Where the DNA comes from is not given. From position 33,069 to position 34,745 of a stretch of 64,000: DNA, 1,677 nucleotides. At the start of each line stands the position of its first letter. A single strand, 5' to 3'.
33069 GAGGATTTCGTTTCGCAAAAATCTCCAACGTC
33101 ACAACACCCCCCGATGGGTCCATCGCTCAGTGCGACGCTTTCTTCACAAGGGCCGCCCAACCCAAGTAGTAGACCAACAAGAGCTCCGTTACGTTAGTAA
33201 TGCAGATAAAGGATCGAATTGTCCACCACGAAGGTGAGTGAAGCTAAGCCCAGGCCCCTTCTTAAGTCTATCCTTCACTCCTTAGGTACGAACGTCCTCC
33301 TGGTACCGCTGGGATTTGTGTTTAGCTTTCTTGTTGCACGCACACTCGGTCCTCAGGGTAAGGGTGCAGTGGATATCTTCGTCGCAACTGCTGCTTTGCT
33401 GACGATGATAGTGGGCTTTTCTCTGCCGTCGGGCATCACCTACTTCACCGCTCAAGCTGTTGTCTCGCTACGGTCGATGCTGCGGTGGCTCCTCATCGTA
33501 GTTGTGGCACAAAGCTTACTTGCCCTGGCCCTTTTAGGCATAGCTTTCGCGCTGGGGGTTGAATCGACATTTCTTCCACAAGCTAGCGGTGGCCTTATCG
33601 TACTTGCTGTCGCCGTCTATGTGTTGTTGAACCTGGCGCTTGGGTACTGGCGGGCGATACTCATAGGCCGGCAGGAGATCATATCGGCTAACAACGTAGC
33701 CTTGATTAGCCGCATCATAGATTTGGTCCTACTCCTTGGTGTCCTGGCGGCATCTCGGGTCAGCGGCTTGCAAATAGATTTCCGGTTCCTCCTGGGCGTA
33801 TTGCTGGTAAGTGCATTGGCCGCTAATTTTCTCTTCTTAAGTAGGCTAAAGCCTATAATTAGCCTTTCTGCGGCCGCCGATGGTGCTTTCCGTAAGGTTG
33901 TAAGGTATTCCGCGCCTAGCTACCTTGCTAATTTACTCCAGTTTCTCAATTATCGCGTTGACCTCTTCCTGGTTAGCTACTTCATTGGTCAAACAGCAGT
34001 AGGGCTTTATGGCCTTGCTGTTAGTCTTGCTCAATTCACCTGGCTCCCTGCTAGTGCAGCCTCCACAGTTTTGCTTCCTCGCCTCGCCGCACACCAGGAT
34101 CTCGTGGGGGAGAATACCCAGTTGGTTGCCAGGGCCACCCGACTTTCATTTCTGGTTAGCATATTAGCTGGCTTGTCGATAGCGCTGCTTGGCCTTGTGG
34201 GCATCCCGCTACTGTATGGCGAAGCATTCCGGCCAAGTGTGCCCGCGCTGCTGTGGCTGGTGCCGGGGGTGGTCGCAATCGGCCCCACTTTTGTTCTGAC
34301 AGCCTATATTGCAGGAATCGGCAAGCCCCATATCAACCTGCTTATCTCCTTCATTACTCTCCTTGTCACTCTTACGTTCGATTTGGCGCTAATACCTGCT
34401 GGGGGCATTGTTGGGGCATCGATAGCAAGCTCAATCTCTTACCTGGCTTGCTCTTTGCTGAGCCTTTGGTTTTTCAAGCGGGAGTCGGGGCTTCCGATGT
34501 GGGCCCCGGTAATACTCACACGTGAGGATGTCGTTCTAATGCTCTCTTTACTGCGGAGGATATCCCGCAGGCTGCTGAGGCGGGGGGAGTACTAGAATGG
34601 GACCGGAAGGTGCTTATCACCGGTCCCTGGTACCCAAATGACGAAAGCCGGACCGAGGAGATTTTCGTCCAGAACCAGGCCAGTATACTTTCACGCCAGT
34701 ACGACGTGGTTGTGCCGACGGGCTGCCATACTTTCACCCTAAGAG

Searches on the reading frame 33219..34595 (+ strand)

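Call 70: search_protein_families(library=pfam, proteins=[window:33219-34595:+], max_evalue=0.00001)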
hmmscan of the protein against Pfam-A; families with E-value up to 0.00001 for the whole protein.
window:33219-34595:+ (458 aa): 3 families
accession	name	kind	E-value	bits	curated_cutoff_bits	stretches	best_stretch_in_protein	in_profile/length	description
PF01943.22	Polysacc_synt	-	5.5e-09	36.3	28.2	1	15-290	2-271/274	Polysaccharide biosynthesis protein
PF03023.19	MurJ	-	2e-06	27.2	27.4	1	163-443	139-423/451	Lipid II flippase MurJ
PF13440.11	Polysacc_synt_3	-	3e-06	27.1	23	1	39-342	2-293/293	Polysaccharide biosynthesis protein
